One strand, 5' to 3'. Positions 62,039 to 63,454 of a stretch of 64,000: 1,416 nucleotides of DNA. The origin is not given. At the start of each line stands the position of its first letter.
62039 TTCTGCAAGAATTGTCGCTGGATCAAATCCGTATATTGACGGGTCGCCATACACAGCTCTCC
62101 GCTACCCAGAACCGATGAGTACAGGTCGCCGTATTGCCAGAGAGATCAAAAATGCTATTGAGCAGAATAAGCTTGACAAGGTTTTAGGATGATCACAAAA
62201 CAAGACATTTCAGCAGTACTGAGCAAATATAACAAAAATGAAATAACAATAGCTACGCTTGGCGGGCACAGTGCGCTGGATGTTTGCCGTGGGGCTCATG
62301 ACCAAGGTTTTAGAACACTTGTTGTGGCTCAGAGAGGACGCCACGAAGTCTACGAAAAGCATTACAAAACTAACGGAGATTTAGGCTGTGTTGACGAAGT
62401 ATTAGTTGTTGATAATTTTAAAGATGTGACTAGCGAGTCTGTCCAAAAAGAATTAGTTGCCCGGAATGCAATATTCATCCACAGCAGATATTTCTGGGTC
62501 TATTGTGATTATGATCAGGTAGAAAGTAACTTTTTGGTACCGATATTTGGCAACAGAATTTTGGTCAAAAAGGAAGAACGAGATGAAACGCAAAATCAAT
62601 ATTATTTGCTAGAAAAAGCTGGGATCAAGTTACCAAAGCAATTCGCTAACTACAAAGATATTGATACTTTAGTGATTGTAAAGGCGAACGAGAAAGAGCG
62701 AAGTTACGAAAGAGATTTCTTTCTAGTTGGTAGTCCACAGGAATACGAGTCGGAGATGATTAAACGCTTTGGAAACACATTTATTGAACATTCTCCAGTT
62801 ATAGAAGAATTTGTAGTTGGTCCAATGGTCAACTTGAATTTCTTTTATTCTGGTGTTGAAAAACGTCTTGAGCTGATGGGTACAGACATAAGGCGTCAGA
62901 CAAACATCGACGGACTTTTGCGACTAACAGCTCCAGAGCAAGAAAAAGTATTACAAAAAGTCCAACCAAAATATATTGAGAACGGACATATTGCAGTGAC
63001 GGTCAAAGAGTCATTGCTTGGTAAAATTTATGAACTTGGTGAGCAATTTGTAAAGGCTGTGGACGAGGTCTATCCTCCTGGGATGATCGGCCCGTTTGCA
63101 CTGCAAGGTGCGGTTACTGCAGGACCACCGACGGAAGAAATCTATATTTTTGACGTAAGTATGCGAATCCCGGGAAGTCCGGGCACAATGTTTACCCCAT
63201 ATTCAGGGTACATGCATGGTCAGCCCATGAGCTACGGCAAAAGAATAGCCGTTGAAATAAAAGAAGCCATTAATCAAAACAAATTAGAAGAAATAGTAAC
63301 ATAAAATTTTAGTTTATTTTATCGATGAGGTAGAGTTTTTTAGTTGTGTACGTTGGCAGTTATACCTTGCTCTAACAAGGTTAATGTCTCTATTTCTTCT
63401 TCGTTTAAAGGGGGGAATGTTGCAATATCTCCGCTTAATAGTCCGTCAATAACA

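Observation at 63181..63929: Small insertion behind purP with a displaced, diverged copy of the purP 3' end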

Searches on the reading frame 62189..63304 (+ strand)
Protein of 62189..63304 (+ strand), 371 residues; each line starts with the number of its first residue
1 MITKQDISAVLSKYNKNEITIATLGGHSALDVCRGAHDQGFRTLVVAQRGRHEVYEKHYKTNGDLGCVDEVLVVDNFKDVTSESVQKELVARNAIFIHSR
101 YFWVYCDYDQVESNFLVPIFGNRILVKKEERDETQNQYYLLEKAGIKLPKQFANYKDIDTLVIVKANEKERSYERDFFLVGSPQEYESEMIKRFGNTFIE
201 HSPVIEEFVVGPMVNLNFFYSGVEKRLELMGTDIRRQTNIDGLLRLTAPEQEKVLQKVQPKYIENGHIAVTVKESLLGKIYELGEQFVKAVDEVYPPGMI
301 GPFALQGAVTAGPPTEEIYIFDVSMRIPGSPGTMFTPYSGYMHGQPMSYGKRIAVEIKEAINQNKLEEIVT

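Call 4: search_protein_families(library=pfam, proteins=[window:62189-63304:+], max_evalue=1)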
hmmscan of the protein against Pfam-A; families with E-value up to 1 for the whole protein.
window:62189-63304:+ (371 aa): 2 families
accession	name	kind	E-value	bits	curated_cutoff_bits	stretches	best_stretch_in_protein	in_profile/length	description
PF06973.17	DUF1297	-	2.9e-59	200.2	23.8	1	204-371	24-188/188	Domain of unknown function (DUF1297)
PF06849.18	DUF1246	-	4.9e-39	133.5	25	1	21-152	1-122/122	Protein of unknown function (DUF1246)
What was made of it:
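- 62189..63304 (+): purP2, the second of two tandem purP genes. Full length, 371 aa. Pfam DUF1246 and DUF1297 at E = 5e-39 and 3e-59 (call 4).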

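Call 5: find_encoding_contigs(protein=window:62189-63304:+, flank=10000, max_places=10)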
Protein window:62189-63304:+ (371 aa): 6 contigs read that carry it; 4 places shown.
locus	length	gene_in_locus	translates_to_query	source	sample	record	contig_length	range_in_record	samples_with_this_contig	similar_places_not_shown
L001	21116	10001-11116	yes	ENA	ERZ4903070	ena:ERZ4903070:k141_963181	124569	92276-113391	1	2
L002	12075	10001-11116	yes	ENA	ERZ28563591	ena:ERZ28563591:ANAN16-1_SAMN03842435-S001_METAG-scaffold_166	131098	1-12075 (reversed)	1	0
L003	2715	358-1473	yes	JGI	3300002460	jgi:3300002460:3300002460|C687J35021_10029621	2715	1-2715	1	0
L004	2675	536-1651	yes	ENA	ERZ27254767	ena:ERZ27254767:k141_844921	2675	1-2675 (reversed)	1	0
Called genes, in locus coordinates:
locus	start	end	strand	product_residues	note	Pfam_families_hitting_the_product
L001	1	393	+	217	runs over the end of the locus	PF01797:Y1_Tnp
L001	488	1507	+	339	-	PF02912:Phe_tRNA-synt_N (weak), PF01409:tRNA-synt_2d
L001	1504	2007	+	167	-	PF00293:NUDIX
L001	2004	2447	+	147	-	PF02502:LacAB_rpiB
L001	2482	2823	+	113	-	PF18924:DUF5674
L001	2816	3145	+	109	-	-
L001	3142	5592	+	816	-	PF01588:tRNA_bind, PF03483:B3_4, PF03484:B5, PF17759:tRNA_synthFbeta, PF03147:FDX-ACB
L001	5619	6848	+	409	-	PF01204:Trehalase, PF22422:MGH1-like_GH, PF01204:Trehalase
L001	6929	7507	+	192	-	PF00254:FKBP_C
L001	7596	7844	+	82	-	PF00462:Glutaredoxin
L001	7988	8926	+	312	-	PF00890:FAD_binding_2 (faint), PF01266:DAO (faint), PF07992:Pyr_redox_2, PF13738:Pyr_redox_3, PF00070:Pyr_redox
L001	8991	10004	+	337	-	PF06849:DUF1246, PF06973:DUF1297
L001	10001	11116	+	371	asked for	PF06849:DUF1246, PF06973:DUF1297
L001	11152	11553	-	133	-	-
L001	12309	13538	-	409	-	PF00709:Adenylsucc_synt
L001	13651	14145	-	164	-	PF20803:PaaX_M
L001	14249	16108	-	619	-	PF00117:GATase, PF07722:Peptidase_C26, PF02540:NAD_synthase (faint), PF00958:GMP_synt_C (weak)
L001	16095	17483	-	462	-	PF00206:Lyase_1, PF08328:ASL_C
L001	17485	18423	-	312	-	PF01259:SAICAR_synt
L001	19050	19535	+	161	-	PF00731:AIRC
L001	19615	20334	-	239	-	-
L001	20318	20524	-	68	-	-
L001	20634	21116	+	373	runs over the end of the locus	PF00586:AIRS, PF02769:AIRS_C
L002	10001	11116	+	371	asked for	PF06849:DUF1246, PF06973:DUF1297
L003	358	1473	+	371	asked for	PF06849:DUF1246, PF06973:DUF1297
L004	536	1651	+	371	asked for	PF06849:DUF1246, PF06973:DUF1297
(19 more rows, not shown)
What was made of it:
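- On Site-specific integrative element at a gene 3' end: The neighbours are purine genes (call 5).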

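Call 12: find_related_loci(query=window:62189-63304:+, collection=genome_contigs, flank=4000)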
Query window:62189-63304:+ (371 aa) in genome_contigs; peptide patterns used: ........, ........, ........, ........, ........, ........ (x = any residue, [..] = any of these).
50 stretches matched a pattern; 21 encode a relative of the query (tblastn E <= 1e-3); 21 distinct loci.
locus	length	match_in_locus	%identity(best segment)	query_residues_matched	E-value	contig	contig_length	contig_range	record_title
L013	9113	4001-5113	85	1-371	0e+0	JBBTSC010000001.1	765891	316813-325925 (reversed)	MAG: Patescibacteria group bacterium isolate H51-bin031_1 H51_bin031_1_000000000001, whole genome shotgun sequence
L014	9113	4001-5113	75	1-371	0e+0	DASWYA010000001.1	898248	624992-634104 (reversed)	MAG TPA_asm: Candidatus Saccharimonadales bacterium isolate SMAG_U3699 k141_583944, whole genome shotgun sequence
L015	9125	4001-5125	65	1-371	2e-169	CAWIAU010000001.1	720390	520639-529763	MAG: uncultured bacterium isolate MFD01275.bin.1.89 genome assembly, contig: contig_10368, whole genome shotgun sequence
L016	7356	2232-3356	63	1-371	1e-164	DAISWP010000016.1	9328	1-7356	MAG TPA_asm: Candidatus Saccharibacteria bacterium isolate CTOTU2456 NODE_3105_length_9328_cov_4.716273, whole genome sh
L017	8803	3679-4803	64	1-371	1e-164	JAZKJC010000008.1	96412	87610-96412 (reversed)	MAG: Patescibacteria group bacterium isolate ADI_DC_SW_02_SPN_11032020-bin081_1 DCSW02SPN_B081_1_000000000008, whole gen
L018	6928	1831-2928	66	10-371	9e-165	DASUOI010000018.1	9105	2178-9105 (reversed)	MAG TPA_asm: Candidatus Saccharimonadales bacterium isolate SMAG_U1624 k141_757514, whole genome shotgun sequence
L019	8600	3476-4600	63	1-371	3e-163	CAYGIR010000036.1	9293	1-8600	MAG TPA_asm: uncultured Candidatus Saccharibacteria bacterium isolate ERP113451_co1_98 genome assembly, contig: NODE_928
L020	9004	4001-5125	63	1-371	2e-163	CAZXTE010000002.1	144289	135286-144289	MAG TPA_asm: uncultured Candidatus Saccharibacteria bacterium isolate SRP173033_co2_103 genome assembly, contig: NODE_35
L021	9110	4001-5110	63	6-371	3e-161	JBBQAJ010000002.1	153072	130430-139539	MAG: Candidatus Saccharimonadales bacterium isolate Co_metawrap_1474 Cmw_1474_k141_29197495_length_153072_cov_16.9992, w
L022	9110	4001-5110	63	6-371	2e-157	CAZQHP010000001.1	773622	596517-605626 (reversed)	MAG TPA_asm: uncultured Candidatus Saccharibacteria bacterium isolate SRP178908_co1_46 genome assembly, contig: NODE_2_l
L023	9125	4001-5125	60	1-371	1e-155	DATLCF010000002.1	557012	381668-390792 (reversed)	MAG TPA_asm: Nevskiaceae bacterium isolate SMAG_U14317 k141_4041039, whole genome shotgun sequence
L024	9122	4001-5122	58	1-371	6e-145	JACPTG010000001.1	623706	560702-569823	MAG: Candidatus Woesearchaeota archaeon isolate NC_groundwater_726_Ag_S-0.2um_49_29 S36_SO-2_scaffold_117127, whole geno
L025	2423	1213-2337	58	1-371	1e-152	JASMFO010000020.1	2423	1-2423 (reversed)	MAG: Candidatus Woesearchaeota archaeon isolate ETNP7_MAG_25 c_000000286608, whole genome shotgun sequence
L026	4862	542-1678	57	1-371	2e-140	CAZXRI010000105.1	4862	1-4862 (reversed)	MAG TPA_asm: uncultured Methanosarcinales archaeon isolate SRP062349_co5_102 genome assembly, contig: NODE_13424_length_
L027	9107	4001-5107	56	1-371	5e-138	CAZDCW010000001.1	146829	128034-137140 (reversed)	MAG TPA_asm: uncultured Methanosarcinales archaeon isolate SRP090828_co2_162 genome assembly, contig: NODE_32_length_146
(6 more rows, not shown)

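Call 26: find_related_loci(query=window:62189-63304:+, collection=metagenome_contigs, flank=3500)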
Query window:62189-63304:+ (371 aa) in metagenome_contigs; peptide patterns used: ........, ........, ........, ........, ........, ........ (x = any residue, [..] = any of these).
70 stretches matched a pattern; 31 encode a relative of the query (tblastn E <= 1e-3); 31 distinct loci.
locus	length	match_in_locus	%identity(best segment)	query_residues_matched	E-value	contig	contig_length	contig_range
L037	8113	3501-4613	85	1-371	0e+0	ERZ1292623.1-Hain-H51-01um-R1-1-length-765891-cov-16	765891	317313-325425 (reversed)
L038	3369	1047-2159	75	1-371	0e+0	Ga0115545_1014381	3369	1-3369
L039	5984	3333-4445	76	1-371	0e+0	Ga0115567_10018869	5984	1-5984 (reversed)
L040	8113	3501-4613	75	1-371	0e+0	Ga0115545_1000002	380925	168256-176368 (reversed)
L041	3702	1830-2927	66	10-371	2e-171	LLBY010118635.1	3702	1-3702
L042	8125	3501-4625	63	1-371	1e-163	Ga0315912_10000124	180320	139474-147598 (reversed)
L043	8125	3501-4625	62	1-371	3e-161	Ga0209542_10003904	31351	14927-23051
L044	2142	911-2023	64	1-368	1e-173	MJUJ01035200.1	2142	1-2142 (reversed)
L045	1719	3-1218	62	6-371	4e-173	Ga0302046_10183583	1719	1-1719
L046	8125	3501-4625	61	1-371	5e-156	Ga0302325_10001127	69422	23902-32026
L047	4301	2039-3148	62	6-371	3e-160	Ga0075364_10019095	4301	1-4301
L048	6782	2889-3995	61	1-365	2e-156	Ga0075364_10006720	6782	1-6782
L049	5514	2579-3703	58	1-371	9e-145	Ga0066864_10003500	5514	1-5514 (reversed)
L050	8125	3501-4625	58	1-371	9e-144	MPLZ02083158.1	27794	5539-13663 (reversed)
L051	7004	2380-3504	58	1-371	2e-143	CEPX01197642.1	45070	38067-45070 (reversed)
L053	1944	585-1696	87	1-371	8e-154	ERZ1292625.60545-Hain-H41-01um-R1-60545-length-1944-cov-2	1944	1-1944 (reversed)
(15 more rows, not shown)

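Call 49: find_homologous_proteins(query=L001:12312-13538:-, max_evalue=1e-100)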
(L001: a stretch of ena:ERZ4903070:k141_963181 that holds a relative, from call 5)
Query L001:12312-13538:- (409 aa): 700 proteins with E <= 1e-100 among 8000 candidates; the best 120 are listed.
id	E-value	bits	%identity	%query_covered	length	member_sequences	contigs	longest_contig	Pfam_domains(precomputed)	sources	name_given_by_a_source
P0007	3.4e-268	907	100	100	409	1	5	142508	PF00709.28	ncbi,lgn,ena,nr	ncbi:hypothetical protein A3F37_04285 [Candidatus Saccharibacteria bacterium RIFCSPHIGHO2_12_FULL_41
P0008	4.7e-219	745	80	100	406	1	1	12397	PF00709.28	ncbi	-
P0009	1.4e-217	740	80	99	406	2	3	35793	PF00709.28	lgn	-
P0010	7.6e-217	738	79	99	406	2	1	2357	PF00709.28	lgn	-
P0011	2.9e-216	736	80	99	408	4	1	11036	PF00709.28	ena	-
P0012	2.3e-215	733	79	99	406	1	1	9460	PF00709.28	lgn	-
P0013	2.1e-193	661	71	100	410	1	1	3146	PF00709.28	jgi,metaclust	metaclust:\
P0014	5.5e-193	659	72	100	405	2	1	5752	PF00709.28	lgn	-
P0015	1.7e-181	621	69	100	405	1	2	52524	PF00709.28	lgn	-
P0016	1.7e-179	615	67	100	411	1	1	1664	PF00709.28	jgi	jgi:adenylosuccinate synthase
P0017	1.0e-169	583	64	100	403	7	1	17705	PF00709.28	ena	-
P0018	1.7e-169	582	64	99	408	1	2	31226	PF00709.28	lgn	-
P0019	7.6e-169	580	65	99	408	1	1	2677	PF00709.28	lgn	-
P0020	7.8e-166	570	65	99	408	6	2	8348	PF00709.28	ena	-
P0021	4.6e-164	564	63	99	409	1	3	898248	PF00709.28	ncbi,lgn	ncbi:MAG TPA: adenylosuccinate synthetase [Candidatus Saccharimonadales bacterium]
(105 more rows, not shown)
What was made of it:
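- Tried and rejected: The nearest PurA is 80% identical and the nearest PurP2 85-88% (calls 12, 26, 49).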

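Call 50: find_encoding_contigs(protein=P0009, flank=8000, max_places=3)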
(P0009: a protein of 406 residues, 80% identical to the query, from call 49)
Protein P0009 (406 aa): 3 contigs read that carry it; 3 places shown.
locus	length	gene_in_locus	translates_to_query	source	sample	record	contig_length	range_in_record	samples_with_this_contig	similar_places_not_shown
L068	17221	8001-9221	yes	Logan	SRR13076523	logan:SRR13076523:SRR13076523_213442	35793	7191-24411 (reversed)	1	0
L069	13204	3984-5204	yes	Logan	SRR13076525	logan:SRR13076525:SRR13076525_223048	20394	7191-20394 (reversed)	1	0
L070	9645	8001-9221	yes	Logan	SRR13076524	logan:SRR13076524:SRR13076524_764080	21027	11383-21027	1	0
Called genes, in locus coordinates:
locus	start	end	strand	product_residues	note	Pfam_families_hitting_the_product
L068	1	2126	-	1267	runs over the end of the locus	PF18076:FGAR-AT_N, PF18072:FGAR-AT_linker, PF02769:AIRS_C, PF22689:FGAR-AT_PurM_N-like, PF02769:AIRS_C, PF13507:GATase_5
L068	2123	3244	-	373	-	PF00586:AIRS, PF02769:AIRS_C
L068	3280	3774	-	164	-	PF00731:AIRC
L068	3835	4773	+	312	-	PF01259:SAICAR_synt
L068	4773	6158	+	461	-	PF00206:Lyase_1, PF08328:ASL_C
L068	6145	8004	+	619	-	PF00117:GATase, PF07722:Peptidase_C26, PF00733:Asn_synthase (weak), PF02540:NAD_synthase (faint), PF00958:GMP_synt_C (weak)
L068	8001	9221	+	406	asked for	PF00709:Adenylsucc_synt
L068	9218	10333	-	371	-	PF06849:DUF1246, PF06973:DUF1297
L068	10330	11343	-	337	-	PF06849:DUF1246, PF06973:DUF1297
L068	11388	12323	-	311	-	PF00890:FAD_binding_2 (faint), PF01266:DAO (faint), PF07992:Pyr_redox_2, PF13738:Pyr_redox_3, PF00070:Pyr_redox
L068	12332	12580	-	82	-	PF00462:Glutaredoxin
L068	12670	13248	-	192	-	PF00254:FKBP_C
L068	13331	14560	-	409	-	PF01204:Trehalase, PF22422:MGH1-like_GH, PF01204:Trehalase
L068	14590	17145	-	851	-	PF01588:tRNA_bind, PF03483:B3_4, PF03484:B5, PF17759:tRNA_synthFbeta, PF03147:FDX-ACB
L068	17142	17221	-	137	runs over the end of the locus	PF01243:PNPOx_N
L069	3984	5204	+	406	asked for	PF00709:Adenylsucc_synt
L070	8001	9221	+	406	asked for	PF00709:Adenylsucc_synt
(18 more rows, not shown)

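Call 51: find_encoding_contigs(protein=P0008, flank=8000, max_places=2)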
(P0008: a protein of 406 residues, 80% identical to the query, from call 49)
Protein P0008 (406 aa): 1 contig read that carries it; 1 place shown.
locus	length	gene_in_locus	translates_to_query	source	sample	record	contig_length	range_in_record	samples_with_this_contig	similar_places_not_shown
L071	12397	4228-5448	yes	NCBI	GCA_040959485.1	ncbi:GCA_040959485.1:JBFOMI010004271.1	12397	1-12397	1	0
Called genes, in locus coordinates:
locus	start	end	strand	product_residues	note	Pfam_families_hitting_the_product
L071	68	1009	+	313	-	PF01259:SAICAR_synt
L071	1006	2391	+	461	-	PF00206:Lyase_1, PF08328:ASL_C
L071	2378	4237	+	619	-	PF00117:GATase, PF07722:Peptidase_C26, PF00733:Asn_synthase (weak), PF02540:NAD_synthase (weak), PF06508:QueC (faint), PF00958:GMP_synt_C (weak)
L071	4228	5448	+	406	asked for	PF00709:Adenylsucc_synt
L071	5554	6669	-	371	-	PF06849:DUF1246, PF06973:DUF1297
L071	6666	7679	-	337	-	PF06849:DUF1246, PF06973:DUF1297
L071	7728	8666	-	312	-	PF00890:FAD_binding_2 (faint), PF01266:DAO (faint), PF07992:Pyr_redox_2, PF13738:Pyr_redox_3, PF00070:Pyr_redox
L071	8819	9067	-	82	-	PF00462:Glutaredoxin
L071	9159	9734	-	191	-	PF00254:FKBP_C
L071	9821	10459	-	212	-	PF04545:Sigma70_r4, PF08281:Sigma70_r4_2 (weak)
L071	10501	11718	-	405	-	PF01204:Trehalase, PF22422:MGH1-like_GH, PF01204:Trehalase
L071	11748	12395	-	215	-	?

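Call 52: find_encoding_contigs(protein=P0011, flank=8000, max_places=2)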
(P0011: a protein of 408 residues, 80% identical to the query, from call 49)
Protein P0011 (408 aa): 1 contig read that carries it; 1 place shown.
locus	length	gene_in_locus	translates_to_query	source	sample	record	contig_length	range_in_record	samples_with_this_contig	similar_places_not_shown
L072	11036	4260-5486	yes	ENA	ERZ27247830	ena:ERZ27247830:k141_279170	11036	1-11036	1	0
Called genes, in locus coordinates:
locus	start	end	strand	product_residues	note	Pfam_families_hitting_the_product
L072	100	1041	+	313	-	PF01259:SAICAR_synt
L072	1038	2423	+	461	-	PF00206:Lyase_1, PF08328:ASL_C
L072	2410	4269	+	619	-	PF00117:GATase, PF07722:Peptidase_C26, PF00733:Asn_synthase (weak), PF02540:NAD_synthase (weak), PF00958:GMP_synt_C (faint)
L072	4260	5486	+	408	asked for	PF00709:Adenylsucc_synt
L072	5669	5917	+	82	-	-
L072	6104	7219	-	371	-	PF06849:DUF1246, PF06973:DUF1297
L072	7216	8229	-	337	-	PF06849:DUF1246, PF06973:DUF1297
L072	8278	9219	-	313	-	PF00890:FAD_binding_2 (faint), PF01266:DAO (faint), PF07992:Pyr_redox_2, PF13738:Pyr_redox_3, PF00070:Pyr_redox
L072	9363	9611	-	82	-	PF00462:Glutaredoxin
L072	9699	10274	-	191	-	PF00254:FKBP_C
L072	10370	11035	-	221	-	?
